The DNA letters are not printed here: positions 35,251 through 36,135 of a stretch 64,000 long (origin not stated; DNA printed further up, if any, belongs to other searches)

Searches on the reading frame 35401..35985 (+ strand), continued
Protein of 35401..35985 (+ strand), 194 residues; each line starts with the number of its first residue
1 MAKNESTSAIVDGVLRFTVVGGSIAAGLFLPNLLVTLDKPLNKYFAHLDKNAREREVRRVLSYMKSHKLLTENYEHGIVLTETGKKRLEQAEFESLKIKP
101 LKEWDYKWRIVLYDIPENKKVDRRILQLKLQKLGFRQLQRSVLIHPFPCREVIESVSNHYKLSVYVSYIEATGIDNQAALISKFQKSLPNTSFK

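Call 64: find_homologous_proteins(query=A1, max_evalue=0.00001)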
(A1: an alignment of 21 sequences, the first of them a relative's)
Query A1 (21 sequences) (194 aa, profile of the alignment): 259 proteins with E <= 0.00001 among 8000 candidates; the best 120 are listed.
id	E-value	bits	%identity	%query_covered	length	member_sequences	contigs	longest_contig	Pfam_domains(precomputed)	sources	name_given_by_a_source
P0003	6.6e-88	311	58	95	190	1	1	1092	PF20803.3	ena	-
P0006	8.1e-87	308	54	100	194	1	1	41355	PF20803.3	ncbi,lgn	-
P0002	1.7e-86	307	56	97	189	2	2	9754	PF20803.3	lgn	-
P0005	4.0e-86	306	53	100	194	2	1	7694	PF20803.3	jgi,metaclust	metaclust:\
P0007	6.1e-86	305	54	100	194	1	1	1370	PF20803.3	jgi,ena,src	-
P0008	1.1e-84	301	54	95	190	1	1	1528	PF20803.3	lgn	-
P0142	2.0e-84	300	51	100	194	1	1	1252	PF20803.3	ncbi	-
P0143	3.6e-84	299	55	97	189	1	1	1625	PF20803.3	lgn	-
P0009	4.6e-84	299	49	100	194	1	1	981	PF20803.3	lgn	-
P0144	5.3e-84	299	51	99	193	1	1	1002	PF20803.3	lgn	-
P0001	6.8e-84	298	100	100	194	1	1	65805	PF20803.3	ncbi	-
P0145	8.3e-84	298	54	97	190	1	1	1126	PF20803.3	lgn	-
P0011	1.7e-83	297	52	95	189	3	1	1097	PF20803.3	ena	-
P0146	1.7e-83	297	55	97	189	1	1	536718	PF20803.3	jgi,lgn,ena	-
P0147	2.4e-83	297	52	97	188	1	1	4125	PF20803.3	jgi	jgi:DNA-binding transcriptional regulator PaaX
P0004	2.4e-83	296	55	100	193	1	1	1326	PF20803.3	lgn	-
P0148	6.6e-83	295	57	100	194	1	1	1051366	PF20803.3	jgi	jgi:hypothetical protein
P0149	7.6e-83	295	53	100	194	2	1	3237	PF20803.3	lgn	-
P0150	7.9e-83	295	57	97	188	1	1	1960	PF20803.3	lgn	-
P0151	9.0e-83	295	57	100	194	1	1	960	PF20803.3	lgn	-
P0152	1.8e-82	294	52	96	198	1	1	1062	PF20803.3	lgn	-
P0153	2.3e-82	293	52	97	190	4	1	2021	PF20803.3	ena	-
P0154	2.4e-82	293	55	95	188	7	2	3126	PF20803.3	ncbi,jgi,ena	-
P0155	4.2e-82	292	54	93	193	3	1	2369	PF20803.3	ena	-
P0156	4.7e-82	292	52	95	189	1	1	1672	PF20803.3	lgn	-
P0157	5.5e-82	292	53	95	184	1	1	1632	PF20803.3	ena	-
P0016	5.6e-82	292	45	99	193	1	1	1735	PF20803.3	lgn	-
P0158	6.4e-82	292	51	100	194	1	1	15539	PF20803.3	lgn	-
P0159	7.6e-82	292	52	98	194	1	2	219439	PF20803.3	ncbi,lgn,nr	ncbi:MAG TPA: hypothetical protein VLG37_03820 [Candidatus Saccharimonadales bacterium]|nr:hypotheti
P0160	9.3e-82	291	54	100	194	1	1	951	PF20803.3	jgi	jgi:DNA-binding transcriptional regulator PaaX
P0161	9.3e-82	291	53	96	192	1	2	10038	PF20803.3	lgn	-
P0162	9.4e-82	291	56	98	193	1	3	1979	PF20803.3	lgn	-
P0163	1.0e-81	291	50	99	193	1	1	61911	PF20803.3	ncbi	-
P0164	1.0e-81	291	56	97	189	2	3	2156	PF20803.3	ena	-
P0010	1.3e-81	291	49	99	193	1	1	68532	PF20803.3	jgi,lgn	-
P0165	1.5e-81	291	56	100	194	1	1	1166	PF20803.3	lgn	-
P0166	2.3e-81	290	49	95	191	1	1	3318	PF20803.3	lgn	-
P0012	2.5e-81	290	48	98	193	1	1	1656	PF20803.3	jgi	jgi:DNA-binding transcriptional regulator PaaX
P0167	2.5e-81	290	51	96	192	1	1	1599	PF20803.3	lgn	-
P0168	2.8e-81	290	52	100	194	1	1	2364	PF20803.3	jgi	-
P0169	3.4e-81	289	51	99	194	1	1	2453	PF20803.3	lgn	-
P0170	3.5e-81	289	48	100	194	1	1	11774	PF20803.3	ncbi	-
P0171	5.1e-81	289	53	100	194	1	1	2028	PF20803.3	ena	-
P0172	5.5e-81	289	46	97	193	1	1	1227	PF20803.3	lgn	-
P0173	5.5e-81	289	53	99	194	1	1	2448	PF20803.3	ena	-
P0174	7.1e-81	288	50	95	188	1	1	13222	PF20803.3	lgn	-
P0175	7.8e-81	288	53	98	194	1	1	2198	PF20803.3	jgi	jgi:CRISPR/Cas system-associated endoribonuclease Cas2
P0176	9.3e-81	288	47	97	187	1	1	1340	PF20803.3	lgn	-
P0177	1.0e-80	288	52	95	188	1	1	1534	PF20803.3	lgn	-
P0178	3.8e-80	286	51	100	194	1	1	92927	PF20803.3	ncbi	-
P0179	4.4e-80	286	51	97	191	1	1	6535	PF20803.3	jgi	jgi:DNA-binding transcriptional regulator PaaX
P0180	7.0e-80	285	48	97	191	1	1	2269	PF20803.3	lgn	-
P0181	1.0e-79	285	54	100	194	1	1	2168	PF20803.3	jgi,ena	-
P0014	1.1e-79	285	51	97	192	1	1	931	PF20803.3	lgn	-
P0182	1.3e-79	284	49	95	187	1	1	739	PF20803.3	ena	-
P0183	1.4e-79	284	47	97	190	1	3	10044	PF20803.3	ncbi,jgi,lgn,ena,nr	ncbi:MAG TPA: hypothetical protein VEH48_02265 [Candidatus Nitrosopolaris sp.]|nr:hypothetical prote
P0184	1.6e-79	284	51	100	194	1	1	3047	PF20803.3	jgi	jgi:hypothetical protein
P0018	2.0e-79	284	51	94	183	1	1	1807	PF20803.3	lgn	-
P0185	3.2e-79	283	51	96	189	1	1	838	PF20803.3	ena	-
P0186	4.3e-79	283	56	95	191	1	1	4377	PF20803.3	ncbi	-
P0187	4.7e-79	283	50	95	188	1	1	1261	PF20803.3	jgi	jgi:hypothetical protein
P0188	7.3e-79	282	51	95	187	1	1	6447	PF20803.3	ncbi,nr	ncbi:hypothetical protein BVY00_00870 [bacterium G20]|nr:hypothetical protein BVY00_00870 [bacterium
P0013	9.3e-79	282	48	97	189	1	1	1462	PF20803.3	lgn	-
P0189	1.0e-78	281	51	100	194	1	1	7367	PF20803.3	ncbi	ncbi:MAG: hypothetical protein ACXWLH_04345 [Candidatus Saccharimonadales bacterium]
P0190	1.1e-78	281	49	95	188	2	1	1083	PF20803.3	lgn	-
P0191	1.1e-78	281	45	97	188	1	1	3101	PF20803.3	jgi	jgi:DNA-binding transcriptional regulator PaaX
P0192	1.9e-78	281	51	96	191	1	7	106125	PF20803.3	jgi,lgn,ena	-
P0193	1.9e-78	280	51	98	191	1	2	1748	PF20803.3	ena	-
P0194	2.0e-78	280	46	95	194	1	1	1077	PF20803.3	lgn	-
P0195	4.3e-78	279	52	95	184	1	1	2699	PF20803.3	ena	-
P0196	1.0e-77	278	56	100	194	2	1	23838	PF20803.3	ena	-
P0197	1.2e-77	278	44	93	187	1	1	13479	PF20803.3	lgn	-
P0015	1.2e-77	278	50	93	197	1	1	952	PF20803.3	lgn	-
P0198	1.5e-77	278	51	97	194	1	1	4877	PF20803.3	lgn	-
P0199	1.8e-77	277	47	95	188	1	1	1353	PF20803.3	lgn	-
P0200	1.8e-77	277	49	100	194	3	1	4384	PF20803.3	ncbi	-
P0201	1.8e-77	277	48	96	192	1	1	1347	PF20803.3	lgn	-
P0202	1.8e-77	277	48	94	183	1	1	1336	PF20803.3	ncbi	-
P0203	1.9e-77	277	53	95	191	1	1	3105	PF20803.3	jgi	jgi:DNA-binding transcriptional regulator PaaX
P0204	2.0e-77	277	49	95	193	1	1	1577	PF20803.3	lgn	-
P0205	2.0e-77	277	52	99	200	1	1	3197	PF20803.3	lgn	-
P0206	2.2e-77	277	52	95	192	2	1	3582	PF20803.3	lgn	-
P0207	2.5e-77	277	47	95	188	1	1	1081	PF20803.3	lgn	-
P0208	2.6e-77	277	53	95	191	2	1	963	PF20803.3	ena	-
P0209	2.7e-77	277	52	97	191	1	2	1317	PF20803.3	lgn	-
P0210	3.6e-77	276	54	100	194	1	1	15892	PF20803.3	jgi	jgi:DNA-binding transcriptional regulator PaaX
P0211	4.2e-77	276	54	95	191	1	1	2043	PF20803.3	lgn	-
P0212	5.4e-77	276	46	90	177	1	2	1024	PF20803.3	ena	-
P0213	6.4e-77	276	48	95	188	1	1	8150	PF20803.3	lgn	-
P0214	6.8e-77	275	46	93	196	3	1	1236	PF20803.3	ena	-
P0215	7.7e-77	275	46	98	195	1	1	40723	PF20803.3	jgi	jgi:hypothetical protein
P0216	7.8e-77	275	49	98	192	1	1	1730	PF20803.3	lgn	-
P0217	8.0e-77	275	51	95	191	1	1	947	PF20803.3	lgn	-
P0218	8.8e-77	275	54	96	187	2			PF20803.3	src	-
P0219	9.8e-77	275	45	96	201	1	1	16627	PF20803.3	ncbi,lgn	-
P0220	9.8e-77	275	53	100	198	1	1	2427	PF20803.3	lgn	-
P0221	1.1e-76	275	49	98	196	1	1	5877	PF20803.3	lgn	-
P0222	1.3e-76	275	46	95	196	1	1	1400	PF20803.3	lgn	-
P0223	1.4e-76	274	44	93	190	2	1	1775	PF20803.3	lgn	-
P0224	1.5e-76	274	51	94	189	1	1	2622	PF20803.3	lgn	-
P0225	2.1e-76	274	47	95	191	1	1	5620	PF20803.3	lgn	-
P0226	3.3e-76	273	49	95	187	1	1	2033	PF20803.3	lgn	-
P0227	3.6e-76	273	51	95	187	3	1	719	PF20803.3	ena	-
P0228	4.3e-76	273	47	94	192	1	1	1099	PF20803.3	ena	-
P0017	7.1e-76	272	48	96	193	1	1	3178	PF20803.3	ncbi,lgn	-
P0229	1.0e-75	272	50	96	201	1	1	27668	PF20803.3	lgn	-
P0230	1.1e-75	272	50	90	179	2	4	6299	PF20803.3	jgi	jgi:DNA-binding transcriptional regulator PaaX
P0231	1.4e-75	271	47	97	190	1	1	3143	PF20803.3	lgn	-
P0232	1.4e-75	271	49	95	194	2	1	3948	PF20803.3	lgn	-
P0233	1.4e-75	271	53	95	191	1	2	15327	PF20803.3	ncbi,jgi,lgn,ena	-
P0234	1.7e-75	271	49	99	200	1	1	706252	PF20803.3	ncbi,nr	ncbi:MAG: hypothetical protein U5K77_00535 [Candidatus Saccharibacteria bacterium]|nr:hypothetical p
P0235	1.8e-75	271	47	97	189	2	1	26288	PF20803.3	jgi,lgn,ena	-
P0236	2.7e-75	270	47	97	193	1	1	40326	PF20803.3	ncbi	-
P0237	2.9e-75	270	48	97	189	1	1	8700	PF20803.3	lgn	-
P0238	3.2e-75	270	51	98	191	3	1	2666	PF20803.3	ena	-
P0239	4.6e-75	269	47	97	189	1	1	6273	PF20803.3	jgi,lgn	jgi:DNA-binding transcriptional regulator PaaX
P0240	5.8e-75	269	50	100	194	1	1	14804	PF20803.3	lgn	-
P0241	1.1e-74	268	46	97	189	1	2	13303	PF20803.3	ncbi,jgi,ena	-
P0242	1.1e-74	268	48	95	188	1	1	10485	PF20803.3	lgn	-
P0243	1.3e-74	268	50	95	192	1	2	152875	PF20803.3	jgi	jgi:CRISPR/Cas system-associated endoribonuclease Cas2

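Call 65: find_encoding_contigs(protein=P0148, flank=10000, max_places=2)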
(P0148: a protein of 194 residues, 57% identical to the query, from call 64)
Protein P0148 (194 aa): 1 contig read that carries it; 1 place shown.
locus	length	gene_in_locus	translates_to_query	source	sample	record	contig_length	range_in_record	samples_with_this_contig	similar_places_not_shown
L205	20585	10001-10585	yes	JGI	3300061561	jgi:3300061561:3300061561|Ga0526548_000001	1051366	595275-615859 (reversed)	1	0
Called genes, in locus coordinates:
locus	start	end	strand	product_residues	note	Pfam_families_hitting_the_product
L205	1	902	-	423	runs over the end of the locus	PF00232:Glyco_hydro_1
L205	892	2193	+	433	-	-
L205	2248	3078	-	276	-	PF00248:Aldo_ket_red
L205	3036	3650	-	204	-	-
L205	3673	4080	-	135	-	PF00903:Glyoxalase, PF18029:Glyoxalase_6 (weak), PF22677:Ble-like_N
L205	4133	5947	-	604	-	PF05970:PIF1, PF07728:AAA_5 (faint), PF13086:AAA_11 (faint), PF13245:AAA_19, PF13401:AAA_22, PF13604:AAA_30, PF21530:Pif1_2B_dom (weak), PF00570:HRDC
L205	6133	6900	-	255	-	PF01145:Band_7, PF13421:Band_7_1 (weak)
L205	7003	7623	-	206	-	PF01936:NYN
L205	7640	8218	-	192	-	-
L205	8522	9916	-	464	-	PF00587:tRNA-synt_2b, PF03129:HGTP_anticodon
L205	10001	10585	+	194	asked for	PF20803:PaaX_M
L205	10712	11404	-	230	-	PF11967:RecO_N, PF02565:RecO_C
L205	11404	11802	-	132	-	PF00072:Response_reg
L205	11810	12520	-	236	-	-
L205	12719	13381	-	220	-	-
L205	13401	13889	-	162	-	PF02353:CMAS (weak), PF13489:Methyltransf_23 (weak)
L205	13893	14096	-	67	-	PF02609:Exonuc_VII_S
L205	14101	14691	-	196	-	-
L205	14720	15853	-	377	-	PF13742:tRNA_anti_2, PF01336:tRNA_anti-codon (faint), PF02601:Exonuc_VII_L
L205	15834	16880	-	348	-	PF03706:LPG_synthase_TM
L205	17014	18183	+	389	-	PF01170:UPF0020 (weak)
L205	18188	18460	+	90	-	PF01016:Ribosomal_L27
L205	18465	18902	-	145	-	PF00072:Response_reg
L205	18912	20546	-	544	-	PF06418:CTP_synth_N, PF00117:GATase, PF07722:Peptidase_C26 (faint)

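Call 66: find_encoding_contigs(protein=P0196, flank=10000, max_places=2)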
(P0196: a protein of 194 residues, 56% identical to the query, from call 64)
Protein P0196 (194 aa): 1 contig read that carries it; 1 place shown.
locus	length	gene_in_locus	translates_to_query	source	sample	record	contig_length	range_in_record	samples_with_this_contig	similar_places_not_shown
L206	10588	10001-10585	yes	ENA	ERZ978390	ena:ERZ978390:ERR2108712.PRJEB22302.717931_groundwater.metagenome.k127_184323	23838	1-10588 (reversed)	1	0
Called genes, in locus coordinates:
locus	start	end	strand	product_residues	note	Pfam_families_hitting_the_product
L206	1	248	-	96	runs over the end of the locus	-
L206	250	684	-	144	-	-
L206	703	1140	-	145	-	-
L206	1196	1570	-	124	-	-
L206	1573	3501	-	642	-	PF00012:HSP70, PF06723:MreB_Mbl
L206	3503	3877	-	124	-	-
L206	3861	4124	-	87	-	-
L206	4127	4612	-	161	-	PF01025:GrpE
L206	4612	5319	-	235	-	PF03444:WHD_HrcA (faint), PF01628:HrcA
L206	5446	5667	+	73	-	-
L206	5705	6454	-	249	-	PF00625:Guanylate_kin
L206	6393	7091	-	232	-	PF00625:Guanylate_kin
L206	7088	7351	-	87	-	-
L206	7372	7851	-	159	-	-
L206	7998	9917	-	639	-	PF00009:GTP_EFTU, PF03144:GTP_EFTU_D2, PF00679:EFG_C, PF06421:LepA_C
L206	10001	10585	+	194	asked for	PF20803:PaaX_M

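Call 71: find_encoding_contigs(protein=P0146, flank=10000, max_places=2)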
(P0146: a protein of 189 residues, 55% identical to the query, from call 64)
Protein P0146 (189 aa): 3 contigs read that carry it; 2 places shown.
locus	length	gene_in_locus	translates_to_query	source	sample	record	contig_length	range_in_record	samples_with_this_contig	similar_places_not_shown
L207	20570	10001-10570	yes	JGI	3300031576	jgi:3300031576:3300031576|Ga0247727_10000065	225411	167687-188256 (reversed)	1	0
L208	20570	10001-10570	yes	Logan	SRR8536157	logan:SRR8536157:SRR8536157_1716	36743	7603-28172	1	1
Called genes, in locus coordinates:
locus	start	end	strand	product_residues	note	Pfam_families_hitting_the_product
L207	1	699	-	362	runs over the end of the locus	PF01702:TGT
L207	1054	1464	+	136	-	PF22811:Zn_ribbon_NrdR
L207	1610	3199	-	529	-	-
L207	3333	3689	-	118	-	-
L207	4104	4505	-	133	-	-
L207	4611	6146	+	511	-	PF03116:NQR2_RnfD_RnfE (faint), PF00175:NAD_binding_1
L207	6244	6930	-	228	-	-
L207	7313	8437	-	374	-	PF13624:SurA_N_3, PF13145:Rotamase_2, PF00639:Rotamase, PF13616:Rotamase_3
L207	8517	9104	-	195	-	-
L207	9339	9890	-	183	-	PF00334:NDK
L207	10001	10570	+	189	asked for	PF20803:PaaX_M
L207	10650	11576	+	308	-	PF02899:Phage_int_SAM_1, PF13102:Phage_int_SAM_5, PF13495:Phage_int_SAM_4 (faint), PF00589:Phage_integrase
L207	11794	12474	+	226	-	-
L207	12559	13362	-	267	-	-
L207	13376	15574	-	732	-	-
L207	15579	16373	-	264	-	-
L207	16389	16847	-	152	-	-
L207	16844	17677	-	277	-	-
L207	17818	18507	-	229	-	PF06750:A24_N_bact, PF01478:Peptidase_A24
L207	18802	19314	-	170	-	PF07963:N_methyl (weak)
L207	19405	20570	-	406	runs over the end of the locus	PF28597:T2SSF_N, PF00482:T2SSF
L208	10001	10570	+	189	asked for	PF20803:PaaX_M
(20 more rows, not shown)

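Call 83: list_cluster_members(proteins=[P0001, P0148, P0006])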
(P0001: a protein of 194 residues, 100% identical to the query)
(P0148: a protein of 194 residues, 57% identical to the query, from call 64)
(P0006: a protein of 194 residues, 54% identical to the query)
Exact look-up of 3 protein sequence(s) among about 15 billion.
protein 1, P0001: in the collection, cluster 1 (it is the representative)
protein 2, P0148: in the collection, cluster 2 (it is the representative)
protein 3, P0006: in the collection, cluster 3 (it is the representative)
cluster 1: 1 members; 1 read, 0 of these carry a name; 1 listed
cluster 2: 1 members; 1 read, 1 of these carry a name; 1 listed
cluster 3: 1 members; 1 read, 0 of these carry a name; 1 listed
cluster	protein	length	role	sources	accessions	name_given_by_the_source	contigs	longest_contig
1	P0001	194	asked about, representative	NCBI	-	-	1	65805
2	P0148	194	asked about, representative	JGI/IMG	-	hypothetical protein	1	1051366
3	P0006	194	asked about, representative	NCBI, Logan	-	-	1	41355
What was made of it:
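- Tried and rejected: The cluster look-up gave no accession (call 83).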

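Call 88: search_protein_representatives(alignment_id=A1)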
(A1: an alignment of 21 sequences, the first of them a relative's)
Query: 21 sequences, 190 profile positions. Proteins with E-value up to 0.001 (for the whole library): 5512; up to 1e-10: 2794; up to 1e-30: 288. The best 150 are listed.
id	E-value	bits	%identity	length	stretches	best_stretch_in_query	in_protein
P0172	1.7e-81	288.8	-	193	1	1-189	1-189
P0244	4.5e-81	287.4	-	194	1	1-188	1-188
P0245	2.8e-71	255.5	-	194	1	1-188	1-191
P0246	8.6e-68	244.1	-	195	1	3-188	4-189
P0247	6.5e-67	241.2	-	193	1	1-186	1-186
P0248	4.0e-63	228.9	-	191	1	3-188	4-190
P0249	1.9e-59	216.9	-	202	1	6-188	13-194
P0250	6.5e-59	215.1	-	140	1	48-184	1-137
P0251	1.0e-58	214.5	-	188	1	1-186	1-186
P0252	2.6e-58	213.2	-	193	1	1-189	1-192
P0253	2.5e-56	206.7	-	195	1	1-189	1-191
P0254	8.7e-56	204.9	-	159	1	37-185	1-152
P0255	5.2e-54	199.2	-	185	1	8-185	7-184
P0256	1.4e-50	187.9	-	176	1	11-187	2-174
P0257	1.8e-49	184.3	-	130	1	64-185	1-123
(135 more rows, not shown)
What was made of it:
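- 35401..35985 (+): Gene for a 194-aa mini-PaaX protein: an N-terminal hydrophobic helix, a winged helix-turn-helix and a Cas2-like PaaX_M domain, with no PaaX C-terminal domain. It is the proposed binder of S1-S4. The family has at least 259 clusters, nearly all about 190 aa (call 64), and 288 representatives at E <= 1e-30 (call 88).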
